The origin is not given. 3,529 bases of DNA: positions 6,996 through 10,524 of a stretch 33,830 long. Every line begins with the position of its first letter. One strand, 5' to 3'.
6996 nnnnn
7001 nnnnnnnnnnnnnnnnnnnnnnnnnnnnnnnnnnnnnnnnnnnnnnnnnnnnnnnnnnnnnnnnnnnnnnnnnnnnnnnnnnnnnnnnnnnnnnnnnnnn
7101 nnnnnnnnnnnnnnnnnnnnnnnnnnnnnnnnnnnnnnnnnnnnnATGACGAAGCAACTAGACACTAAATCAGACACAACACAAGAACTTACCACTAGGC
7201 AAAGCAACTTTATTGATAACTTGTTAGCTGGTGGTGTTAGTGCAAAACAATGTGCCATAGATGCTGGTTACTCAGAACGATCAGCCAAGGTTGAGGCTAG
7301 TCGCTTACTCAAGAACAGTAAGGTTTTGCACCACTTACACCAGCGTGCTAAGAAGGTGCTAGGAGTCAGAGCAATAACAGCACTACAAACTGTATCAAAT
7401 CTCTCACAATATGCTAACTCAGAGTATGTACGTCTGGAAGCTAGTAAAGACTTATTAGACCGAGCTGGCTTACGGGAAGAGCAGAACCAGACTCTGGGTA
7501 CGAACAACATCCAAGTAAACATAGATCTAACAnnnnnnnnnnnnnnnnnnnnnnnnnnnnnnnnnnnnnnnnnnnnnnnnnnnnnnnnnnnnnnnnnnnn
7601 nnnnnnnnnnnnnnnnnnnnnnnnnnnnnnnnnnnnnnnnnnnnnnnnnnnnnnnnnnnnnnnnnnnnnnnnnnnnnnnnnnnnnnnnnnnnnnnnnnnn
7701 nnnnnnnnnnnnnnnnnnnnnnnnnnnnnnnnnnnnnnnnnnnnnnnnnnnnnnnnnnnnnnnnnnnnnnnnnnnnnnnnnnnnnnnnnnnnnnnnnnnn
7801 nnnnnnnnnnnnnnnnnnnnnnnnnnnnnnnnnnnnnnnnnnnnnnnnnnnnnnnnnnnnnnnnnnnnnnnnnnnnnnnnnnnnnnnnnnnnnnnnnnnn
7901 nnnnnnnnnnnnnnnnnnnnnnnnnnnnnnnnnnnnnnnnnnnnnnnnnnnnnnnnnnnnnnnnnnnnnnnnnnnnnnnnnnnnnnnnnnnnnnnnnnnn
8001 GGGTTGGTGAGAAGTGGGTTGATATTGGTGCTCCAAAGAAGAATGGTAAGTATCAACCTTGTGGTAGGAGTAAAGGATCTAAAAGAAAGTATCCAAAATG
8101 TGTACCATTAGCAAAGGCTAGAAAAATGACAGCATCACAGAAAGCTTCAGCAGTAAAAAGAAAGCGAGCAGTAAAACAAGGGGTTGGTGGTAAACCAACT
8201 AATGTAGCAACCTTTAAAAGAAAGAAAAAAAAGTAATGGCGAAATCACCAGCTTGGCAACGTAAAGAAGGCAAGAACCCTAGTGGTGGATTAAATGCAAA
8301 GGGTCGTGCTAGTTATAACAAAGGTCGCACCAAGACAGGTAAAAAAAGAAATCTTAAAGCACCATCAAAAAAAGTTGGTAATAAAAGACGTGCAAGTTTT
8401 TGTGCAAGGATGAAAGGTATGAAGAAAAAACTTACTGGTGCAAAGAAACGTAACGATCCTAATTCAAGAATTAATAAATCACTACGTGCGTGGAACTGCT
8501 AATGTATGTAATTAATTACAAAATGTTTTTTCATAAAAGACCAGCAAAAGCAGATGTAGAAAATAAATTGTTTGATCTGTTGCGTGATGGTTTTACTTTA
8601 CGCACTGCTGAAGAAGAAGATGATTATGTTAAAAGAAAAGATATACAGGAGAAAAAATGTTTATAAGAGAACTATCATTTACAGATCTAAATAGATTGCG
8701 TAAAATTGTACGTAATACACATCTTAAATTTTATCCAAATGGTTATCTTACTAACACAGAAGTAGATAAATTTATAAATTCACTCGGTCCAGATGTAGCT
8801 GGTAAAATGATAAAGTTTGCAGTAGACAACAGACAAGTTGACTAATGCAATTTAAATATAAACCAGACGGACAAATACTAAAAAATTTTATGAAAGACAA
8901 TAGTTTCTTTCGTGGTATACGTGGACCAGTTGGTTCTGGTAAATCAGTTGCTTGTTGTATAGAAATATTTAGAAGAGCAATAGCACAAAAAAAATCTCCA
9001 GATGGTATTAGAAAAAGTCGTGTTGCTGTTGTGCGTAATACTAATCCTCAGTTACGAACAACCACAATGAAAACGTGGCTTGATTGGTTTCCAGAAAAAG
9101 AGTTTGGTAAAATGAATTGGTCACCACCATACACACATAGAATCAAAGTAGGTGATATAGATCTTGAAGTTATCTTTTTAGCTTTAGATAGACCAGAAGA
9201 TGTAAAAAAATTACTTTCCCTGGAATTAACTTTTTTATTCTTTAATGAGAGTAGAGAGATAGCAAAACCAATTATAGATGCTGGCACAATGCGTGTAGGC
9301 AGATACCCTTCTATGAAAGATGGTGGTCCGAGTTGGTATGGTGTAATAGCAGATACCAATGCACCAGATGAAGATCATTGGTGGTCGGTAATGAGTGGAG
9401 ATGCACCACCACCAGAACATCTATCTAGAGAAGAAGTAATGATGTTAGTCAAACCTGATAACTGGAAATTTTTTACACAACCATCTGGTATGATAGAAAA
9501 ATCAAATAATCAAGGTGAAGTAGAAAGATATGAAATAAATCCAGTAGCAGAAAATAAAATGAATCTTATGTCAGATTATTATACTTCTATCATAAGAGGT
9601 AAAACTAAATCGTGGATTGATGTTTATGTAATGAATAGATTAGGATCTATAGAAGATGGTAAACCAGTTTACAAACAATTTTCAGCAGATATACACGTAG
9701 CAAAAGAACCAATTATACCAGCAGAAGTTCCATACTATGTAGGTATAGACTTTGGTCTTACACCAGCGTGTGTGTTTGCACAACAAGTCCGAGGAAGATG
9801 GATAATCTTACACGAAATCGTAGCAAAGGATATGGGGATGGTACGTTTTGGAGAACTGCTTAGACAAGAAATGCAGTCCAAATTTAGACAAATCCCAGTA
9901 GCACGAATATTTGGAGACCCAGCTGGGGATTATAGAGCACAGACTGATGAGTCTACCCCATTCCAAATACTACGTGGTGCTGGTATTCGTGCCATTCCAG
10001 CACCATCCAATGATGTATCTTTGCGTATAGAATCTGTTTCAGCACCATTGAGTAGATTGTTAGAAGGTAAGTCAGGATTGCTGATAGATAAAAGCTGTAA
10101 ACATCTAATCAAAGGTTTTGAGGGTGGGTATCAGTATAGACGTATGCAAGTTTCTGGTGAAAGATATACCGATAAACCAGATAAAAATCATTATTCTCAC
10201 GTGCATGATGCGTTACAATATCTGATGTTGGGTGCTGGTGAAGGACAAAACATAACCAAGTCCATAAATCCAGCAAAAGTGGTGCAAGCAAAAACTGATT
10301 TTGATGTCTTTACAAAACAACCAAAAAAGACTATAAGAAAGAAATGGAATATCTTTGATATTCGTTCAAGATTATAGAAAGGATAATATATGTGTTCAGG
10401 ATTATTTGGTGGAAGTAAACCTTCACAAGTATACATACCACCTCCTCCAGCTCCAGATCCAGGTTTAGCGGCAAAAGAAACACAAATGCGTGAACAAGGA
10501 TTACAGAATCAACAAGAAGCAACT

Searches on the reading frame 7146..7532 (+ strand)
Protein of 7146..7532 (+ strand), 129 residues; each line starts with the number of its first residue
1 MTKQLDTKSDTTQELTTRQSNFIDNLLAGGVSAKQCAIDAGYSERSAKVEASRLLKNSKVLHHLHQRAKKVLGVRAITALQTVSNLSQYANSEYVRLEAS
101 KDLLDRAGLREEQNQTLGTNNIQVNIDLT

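Call 11: search_protein_families(library=phrogs, proteins=[window:7146-7532:+])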
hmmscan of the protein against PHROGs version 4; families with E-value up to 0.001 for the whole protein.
window:7146-7532:+ (129 aa): 7 families
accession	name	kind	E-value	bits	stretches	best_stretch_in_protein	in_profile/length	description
phrog_51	-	head and packaging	1.1e-13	52.6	1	6-93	80-167/261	terminase small subunit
phrog_17390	-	unknown function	2.7e-12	47.3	1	14-72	2-59/69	-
phrog_2538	-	head and packaging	5.2e-11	43.8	1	14-122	2-106/129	terminase small subunit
phrog_641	-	head and packaging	1.9e-10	42.5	1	15-73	3-60/162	terminase small subunit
phrog_32222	-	unknown function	0.00066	20.5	1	15-70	92-146/241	-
phrog_2606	-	head and packaging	0.00068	20.1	1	33-67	106-141/310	terminase small subunit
phrog_1595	-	head and packaging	0.00097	20.3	0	13-66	2-59/164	terminase small subunit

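Call 12: search_protein_families(library=pfam, proteins=[window:7146-7532:+], max_evalue=0.01)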
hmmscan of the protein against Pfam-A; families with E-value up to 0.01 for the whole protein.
window:7146-7532:+ (129 aa): 1 family
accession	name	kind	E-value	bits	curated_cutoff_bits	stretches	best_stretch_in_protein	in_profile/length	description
PF03592.21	Terminase_2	-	1.9e-11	45.2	26.1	1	15-94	1-79/141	Terminase small subunit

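Call 16: find_related_loci(query=window:7146-7532:+, collection=viral_contigs, flank=3000)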
Query window:7146-7532:+ (129 aa) in viral_contigs; peptide patterns used: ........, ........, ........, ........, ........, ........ (x = any residue, [..] = any of these).
69 stretches matched a pattern; 54 encode a relative of the query (tblastn E <= 1e-3); 54 distinct loci.
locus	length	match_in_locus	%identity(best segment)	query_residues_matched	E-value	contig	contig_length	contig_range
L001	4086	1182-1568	100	1-129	1e-83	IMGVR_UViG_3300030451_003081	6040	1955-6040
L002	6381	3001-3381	84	1-128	4e-65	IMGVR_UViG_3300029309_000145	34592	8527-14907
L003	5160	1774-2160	79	1-129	5e-60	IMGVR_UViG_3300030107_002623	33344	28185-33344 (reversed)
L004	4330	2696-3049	82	13-129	5e-58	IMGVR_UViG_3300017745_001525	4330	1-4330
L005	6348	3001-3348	77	15-129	5e-51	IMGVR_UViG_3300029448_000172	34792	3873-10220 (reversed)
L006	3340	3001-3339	77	15-126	2e-49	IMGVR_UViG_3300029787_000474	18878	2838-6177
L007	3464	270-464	47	3-66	2e-12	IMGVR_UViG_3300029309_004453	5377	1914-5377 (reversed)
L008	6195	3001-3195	47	3-66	2e-12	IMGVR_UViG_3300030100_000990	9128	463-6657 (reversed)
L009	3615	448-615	53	12-66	3e-12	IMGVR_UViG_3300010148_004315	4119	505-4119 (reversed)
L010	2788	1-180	49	8-66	6e-12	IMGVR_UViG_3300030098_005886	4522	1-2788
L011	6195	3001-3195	45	1-64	1e-11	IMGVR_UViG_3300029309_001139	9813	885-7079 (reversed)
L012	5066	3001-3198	46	2-66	1e-11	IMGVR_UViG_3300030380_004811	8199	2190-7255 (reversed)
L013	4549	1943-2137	45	1-64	1e-11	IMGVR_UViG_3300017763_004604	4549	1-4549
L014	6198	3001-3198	46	2-66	1e-11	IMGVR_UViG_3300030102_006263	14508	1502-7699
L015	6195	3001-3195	45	1-64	1e-11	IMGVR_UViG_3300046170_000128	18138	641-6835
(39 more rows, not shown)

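Call 33: search_dna_similar(query=window:7146-7532:+, collection=phages, mode=protein, max_rows=25)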
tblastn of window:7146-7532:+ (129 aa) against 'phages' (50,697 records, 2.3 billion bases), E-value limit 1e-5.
Records with a match: 10; places in all: 10; records where one place covers at least 80% of the query: 1.
Best place of each record, by identity: <60% 10.
By first word of the organism name: Streptococcus 7; Lactococcus 2; Pelagibacter 1.
By host as written in the record: Lactococcus lactis 2; Streptococcus pyogenes MGAS315 2; Streptococcus pyogenes 2; Candidadtus Pelagibacter sp. HTCC1062 1; Streptococcus pyogenes MGAS10750 1; Streptococcus pyogenes MGAS5005 1; Streptococcus pyogenes SSI-1 1.
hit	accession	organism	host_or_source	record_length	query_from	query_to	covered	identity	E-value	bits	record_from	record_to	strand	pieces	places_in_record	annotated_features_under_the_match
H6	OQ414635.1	Pelagibacter phage EXVC031P Hodr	Candidadtus Pelagibacter sp. HTCC1062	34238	1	129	100%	37.7%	2e-17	82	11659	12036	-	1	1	hypothetical protein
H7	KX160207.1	Lactococcus phage 53801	Lactococcus lactis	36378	15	93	61%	34.2%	9e-6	49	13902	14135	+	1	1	small subunit terminase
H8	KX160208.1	Lactococcus phage 53802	Lactococcus lactis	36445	15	93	61%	34.2%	9e-6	49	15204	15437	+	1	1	terminase small subunit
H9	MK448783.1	Streptococcus phage Javan503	Streptococcus pyogenes MGAS10750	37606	68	117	39%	48.0%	9e-6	49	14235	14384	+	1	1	hypothetical protein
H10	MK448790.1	Streptococcus phage Javan515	Streptococcus pyogenes MGAS5005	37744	68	117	39%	48.0%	9e-6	49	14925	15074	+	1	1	hypothetical protein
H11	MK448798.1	Streptococcus phage Javan533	Streptococcus pyogenes SSI-1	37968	68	117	39%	48.0%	9e-6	49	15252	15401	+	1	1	hypothetical protein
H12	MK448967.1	Streptococcus phage Javan510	Streptococcus pyogenes MGAS315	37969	68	117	39%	48.0%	9e-6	49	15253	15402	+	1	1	hypothetical protein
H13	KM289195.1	Streptococcus phage T12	Streptococcus pyogenes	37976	68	117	39%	48.0%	9e-6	49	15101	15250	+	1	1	putative terminase small subunit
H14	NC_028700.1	Streptococcus phage T12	Streptococcus pyogenes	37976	68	117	39%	48.0%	9e-6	49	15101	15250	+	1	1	terminase small subunit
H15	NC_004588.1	Streptococcus phage 315.5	Streptococcus pyogenes MGAS315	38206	68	117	39%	48.0%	9e-6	49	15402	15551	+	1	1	hypothetical protein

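Call 35: get_annotated_region(hit=H6, flank=4000)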
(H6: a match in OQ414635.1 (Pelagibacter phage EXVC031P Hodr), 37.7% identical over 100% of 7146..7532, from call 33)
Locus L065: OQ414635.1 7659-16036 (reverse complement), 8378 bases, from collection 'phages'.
description: Pelagibacter phage EXVC031P Hodr, complete genome.
organism: Pelagibacter phage EXVC031P Hodr (NCBI taxid 3029570)
taxonomy: Viruses; Duplodnaviria; Heunggongvirae; Uroviricota; Caudoviricetes
host: Candidadtus Pelagibacter sp. HTCC1062; source: -; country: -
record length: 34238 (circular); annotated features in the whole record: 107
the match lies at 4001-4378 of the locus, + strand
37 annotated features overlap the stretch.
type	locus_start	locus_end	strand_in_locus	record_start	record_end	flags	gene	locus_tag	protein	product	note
CDS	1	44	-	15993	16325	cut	-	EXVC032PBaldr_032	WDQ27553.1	hypothetical protein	CPT_C6N2_1062_C8_A_0.3_0000001_vscat_2__len_342 38__circular_032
CDS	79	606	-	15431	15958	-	-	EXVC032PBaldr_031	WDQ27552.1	hypothetical protein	CPT_C6N2_1062_C8_A_0.3_0000001_vscat_2__len_342 38__circular_031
CDS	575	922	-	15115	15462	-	-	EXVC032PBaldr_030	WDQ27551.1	hypothetical protein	CPT_C6N2_1062_C8_A_0.3_0000001_vscat_2__len_342 38__circular_030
regulatory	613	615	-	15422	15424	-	-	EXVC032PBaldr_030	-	ribosome_binding_site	-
CDS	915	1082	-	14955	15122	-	-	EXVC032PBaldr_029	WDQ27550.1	hypothetical protein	CPT_C6N2_1062_C8_A_0.3_0000001_vscat_2__len_342 38__circular_029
regulatory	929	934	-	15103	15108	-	-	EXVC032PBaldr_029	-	ribosome_binding_site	-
CDS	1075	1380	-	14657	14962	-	-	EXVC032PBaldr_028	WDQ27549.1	hypothetical protein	CPT_C6N2_1062_C8_A_0.3_0000001_vscat_2__len_342 38__circular_028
regulatory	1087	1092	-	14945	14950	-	-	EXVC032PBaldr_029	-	ribosome_binding_site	-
regulatory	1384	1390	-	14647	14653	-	-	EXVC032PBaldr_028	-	ribosome_binding_site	-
CDS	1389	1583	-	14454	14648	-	-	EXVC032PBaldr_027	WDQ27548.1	hypothetical protein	CPT_C6N2_1062_C8_A_0.3_0000001_vscat_2__len_342 38__circular_027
CDS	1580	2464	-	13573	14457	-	-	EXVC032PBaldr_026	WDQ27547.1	hypothetical protein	CPT_C6N2_1062_C8_A_0.3_0000001_vscat_2__len_342 38__circular_026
regulatory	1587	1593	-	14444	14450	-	-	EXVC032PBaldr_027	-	ribosome_binding_site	-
regulatory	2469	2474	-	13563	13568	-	-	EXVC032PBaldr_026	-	ribosome_binding_site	-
CDS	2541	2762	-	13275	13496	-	-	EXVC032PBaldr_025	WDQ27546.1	hypothetical protein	CPT_C6N2_1062_C8_A_0.3_0000001_vscat_2__len_342 38__circular_025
CDS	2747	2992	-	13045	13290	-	-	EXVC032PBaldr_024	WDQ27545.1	hypothetical protein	CPT_C6N2_1062_C8_A_0.3_0000001_vscat_2__len_342 38__circular_024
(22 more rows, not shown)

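Call 45: find_related_loci(query=L065:4001-4378:+, collection=viral_contigs, flank=2500)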
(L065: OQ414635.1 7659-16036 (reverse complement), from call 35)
Query L065:4001-4378:+ (126 aa) in viral_contigs; peptide patterns used: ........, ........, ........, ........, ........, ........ (x = any residue, [..] = any of these).
600 stretches matched a pattern (row limit reached: there are more); 595 encode a relative of the query (tblastn E <= 1e-3); the best 80 are kept; 80 distinct loci.
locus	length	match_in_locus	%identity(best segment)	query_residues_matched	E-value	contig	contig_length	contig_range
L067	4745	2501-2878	98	1-126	9e-81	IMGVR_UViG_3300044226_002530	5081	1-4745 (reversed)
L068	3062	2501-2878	93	1-126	5e-77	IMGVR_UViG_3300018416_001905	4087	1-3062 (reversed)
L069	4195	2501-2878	92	1-126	5e-76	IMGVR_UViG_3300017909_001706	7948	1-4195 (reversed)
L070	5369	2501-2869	90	2-126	1e-71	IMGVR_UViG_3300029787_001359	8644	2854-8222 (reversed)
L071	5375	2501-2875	85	2-126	5e-70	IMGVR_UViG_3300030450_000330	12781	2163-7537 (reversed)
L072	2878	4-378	85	2-126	3e-70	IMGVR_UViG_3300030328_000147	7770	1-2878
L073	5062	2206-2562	87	8-126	8e-69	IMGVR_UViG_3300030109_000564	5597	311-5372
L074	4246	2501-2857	87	8-126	8e-69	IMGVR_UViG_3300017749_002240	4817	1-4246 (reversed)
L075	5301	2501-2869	85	4-126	7e-69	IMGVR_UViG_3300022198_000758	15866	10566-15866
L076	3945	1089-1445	87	8-126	8e-69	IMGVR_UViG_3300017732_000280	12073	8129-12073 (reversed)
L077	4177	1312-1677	82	5-126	4e-67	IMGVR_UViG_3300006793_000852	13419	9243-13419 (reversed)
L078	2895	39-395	87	8-126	2e-67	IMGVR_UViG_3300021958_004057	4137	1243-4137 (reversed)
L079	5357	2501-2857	81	8-126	1e-63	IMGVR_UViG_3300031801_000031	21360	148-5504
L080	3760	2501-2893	76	1-126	1e-63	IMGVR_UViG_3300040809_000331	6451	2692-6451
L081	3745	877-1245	76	4-126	6e-63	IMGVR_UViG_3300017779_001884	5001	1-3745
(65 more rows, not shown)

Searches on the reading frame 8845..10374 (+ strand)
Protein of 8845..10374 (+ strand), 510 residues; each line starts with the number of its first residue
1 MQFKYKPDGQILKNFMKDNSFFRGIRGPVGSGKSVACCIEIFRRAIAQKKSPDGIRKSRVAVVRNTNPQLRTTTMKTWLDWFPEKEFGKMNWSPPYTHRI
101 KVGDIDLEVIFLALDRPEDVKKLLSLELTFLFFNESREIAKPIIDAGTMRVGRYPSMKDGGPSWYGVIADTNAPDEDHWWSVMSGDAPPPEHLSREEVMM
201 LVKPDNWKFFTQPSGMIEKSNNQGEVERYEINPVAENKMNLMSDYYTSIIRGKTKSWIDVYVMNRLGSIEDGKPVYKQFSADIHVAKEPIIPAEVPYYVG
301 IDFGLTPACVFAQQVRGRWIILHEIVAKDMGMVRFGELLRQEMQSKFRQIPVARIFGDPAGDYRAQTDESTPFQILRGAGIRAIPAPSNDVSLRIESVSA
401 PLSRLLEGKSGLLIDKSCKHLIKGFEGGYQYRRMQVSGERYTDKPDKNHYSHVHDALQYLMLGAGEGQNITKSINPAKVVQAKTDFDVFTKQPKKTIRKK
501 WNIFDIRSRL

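Call 11: search_protein_families(library=phrogs, proteins=[window:8845-10374:+])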
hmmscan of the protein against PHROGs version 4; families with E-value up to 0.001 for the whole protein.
window:8845-10374:+ (510 aa): 4 families
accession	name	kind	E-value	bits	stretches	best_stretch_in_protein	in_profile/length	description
phrog_2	-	head and packaging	4.1e-19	69.8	1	4-475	263-603/807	terminase large subunit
phrog_10250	-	head and packaging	8.6e-12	46.3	1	275-461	25-212/228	terminase large subunit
phrog_6672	-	head and packaging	7.4e-05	23.3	1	394-461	64-126/145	terminase large subunit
phrog_5653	-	head and packaging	0.00023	22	1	275-461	10-177/199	terminase large subunit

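Call 12: search_protein_families(library=pfam, proteins=[window:8845-10374:+], max_evalue=0.01)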
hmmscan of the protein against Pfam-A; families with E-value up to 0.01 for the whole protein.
window:8845-10374:+ (510 aa): 0 families

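Call 43: search_dna_similar(query=window:8845-10374:+, collection=phages, mode=protein, max_rows=40)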
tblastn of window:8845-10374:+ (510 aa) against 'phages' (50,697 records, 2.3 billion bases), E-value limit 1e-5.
Records with a match: 42; places in all: 42; records where one place covers at least 80% of the query: 26.
Best place of each record, by identity: 60-80% 1; <60% 41.
By first word of the organism name: Rhizobium 9; Burkholderia 5; Pseudomonas 4; Caudoviricetes 3; Prochlorococcus 3; Vibrio 2; Dunaliella 2; Bacteriophage 2; Myxococcus 2; Cyanophage 2; and 8 more.
By host as written in the record: - 9; Prochlorococcus MED4 4; Rhizobium phaseoli N831 2; Dunaliella viridis var. palmelloides Teodoresco (Chlorophyta) 2; Myxococcus xanthus strain DK883 2; Rhizobium etli CFN42 2; Pseudomonas syringae pv. avii 2; Candidadtus Pelagibacter sp. HTCC1062 1; and 18 more.
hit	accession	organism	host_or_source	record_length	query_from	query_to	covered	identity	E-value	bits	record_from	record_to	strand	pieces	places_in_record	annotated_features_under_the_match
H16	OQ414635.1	Pelagibacter phage EXVC031P Hodr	Candidadtus Pelagibacter sp. HTCC1062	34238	3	500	98%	64.2%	0e+0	692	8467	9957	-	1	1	hypothetical protein (x2) | ribosome_binding_site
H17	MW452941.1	Methylophilales phage MEP301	Methylophilales bacterium FZCC2181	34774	15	490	93%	44.4%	1e-128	418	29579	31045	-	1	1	terminase large subunit | putative acetyltransferase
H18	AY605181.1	Burkholderia phage BcepC6B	-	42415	1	472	93%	43.0%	9e-116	381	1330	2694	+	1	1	g03: putative TerL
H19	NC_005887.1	Burkholderia phage BcepC6B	Burkholderia cepacia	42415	1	472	93%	43.0%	9e-116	381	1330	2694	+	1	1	TerL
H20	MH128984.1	Burkholderia phage vB_BmuP_KL4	-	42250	1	485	95%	41.7%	3e-113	374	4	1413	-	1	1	large terminase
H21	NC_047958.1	Burkholderia phage vB_BmuP_KL4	-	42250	1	485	95%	41.7%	3e-113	374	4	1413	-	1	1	TerL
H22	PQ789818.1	Burkholderia phage vB_E332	Burkholderia sp.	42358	1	472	93%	42.6%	1e-113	375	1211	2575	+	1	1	terminase large subunit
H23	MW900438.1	Vibrio phage vB_ValP_VA-RY-3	Vibrio alginolyticus RY-3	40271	15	478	91%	42.2%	4e-103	345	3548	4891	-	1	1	putative terminase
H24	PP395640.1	Microcystis phage Mwe-JY08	Microcystis wesenbergii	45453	5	477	93%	41.2%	3e-113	374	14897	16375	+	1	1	hypothetical protein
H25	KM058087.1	Cronobacter phage vB_CsaP_Ss1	Cronobacter sakazakii ATCC BAA 894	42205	15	473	90%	40.5%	1e-93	317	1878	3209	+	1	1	putative terminase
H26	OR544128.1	Pasteurella phage Pmp11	Pasteurella multocida Past22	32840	12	464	89%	40.8%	2e-102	343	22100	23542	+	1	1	terminase large subunit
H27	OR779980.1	Pseudoalteromonas phage vB_Pun_Y3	Pseudoalteromonas nigrifaciens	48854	2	464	91%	36.8%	2e-85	293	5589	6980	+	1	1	terminase large subunit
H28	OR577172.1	Pseudomonas phage Rollin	Pseudomonas aeruginosa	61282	25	466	87%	38.1%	3e-80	278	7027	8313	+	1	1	hypothetical protein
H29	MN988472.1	Rhizobium phage RHph_TM3_14A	Rhizobium etli T3_14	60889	12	467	89%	36.6%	3e-70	249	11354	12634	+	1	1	terminase large subunit protein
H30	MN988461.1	Rhizobium phage RHph_TM27A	Rhizobium phaseoli N831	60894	12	467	89%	36.6%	3e-70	249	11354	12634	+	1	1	terminase large subunit protein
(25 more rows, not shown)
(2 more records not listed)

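Call 44: get_annotated_region(hit=H17, flank=4500)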
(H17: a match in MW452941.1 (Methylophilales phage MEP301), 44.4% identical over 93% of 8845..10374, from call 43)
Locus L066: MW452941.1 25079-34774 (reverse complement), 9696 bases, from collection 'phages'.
description: Methylophilales phage MEP301, complete genome.
organism: Methylophilales phage MEP301 (NCBI taxid 2806696)
taxonomy: Viruses; Duplodnaviria; Heunggongvirae; Uroviricota; Caudoviricetes
host: Methylophilales bacterium FZCC2181; source: seawater; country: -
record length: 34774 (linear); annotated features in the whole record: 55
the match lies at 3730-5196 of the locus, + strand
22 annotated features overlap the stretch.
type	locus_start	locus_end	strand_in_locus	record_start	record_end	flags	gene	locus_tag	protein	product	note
CDS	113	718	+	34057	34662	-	-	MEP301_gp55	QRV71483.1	hypothetical protein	-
CDS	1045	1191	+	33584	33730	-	-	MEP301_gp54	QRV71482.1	hypothetical protein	-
CDS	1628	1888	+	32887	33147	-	-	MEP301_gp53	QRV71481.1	hypothetical protein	-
CDS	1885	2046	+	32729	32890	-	-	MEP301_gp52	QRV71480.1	hypothetical protein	-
CDS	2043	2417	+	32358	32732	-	-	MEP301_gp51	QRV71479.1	RusA family crossover junction endodeoxyribonuclease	-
CDS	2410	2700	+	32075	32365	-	-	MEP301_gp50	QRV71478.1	ssDNA binding protein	-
CDS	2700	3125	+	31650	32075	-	-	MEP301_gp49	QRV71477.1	terminase small subunit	-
CDS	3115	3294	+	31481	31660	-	-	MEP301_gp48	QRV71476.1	hypothetical protein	-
CDS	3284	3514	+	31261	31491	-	-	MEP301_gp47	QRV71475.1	hypothetical protein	-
CDS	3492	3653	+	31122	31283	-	-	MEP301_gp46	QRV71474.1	hypothetical protein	-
CDS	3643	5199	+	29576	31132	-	-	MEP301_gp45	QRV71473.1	terminase large subunit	-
CDS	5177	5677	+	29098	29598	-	-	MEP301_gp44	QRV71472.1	putative acetyltransferase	-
CDS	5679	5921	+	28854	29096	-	-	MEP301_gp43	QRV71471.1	hypothetical protein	-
CDS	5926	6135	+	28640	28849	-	-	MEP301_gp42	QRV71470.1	hypothetical protein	-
CDS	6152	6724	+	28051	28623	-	-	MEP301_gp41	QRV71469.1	hypothetical protein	-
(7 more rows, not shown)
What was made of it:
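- Tried and rejected: Methylophilales phage MEP301 (TerL 44% identical) has a different gene order (call 44).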
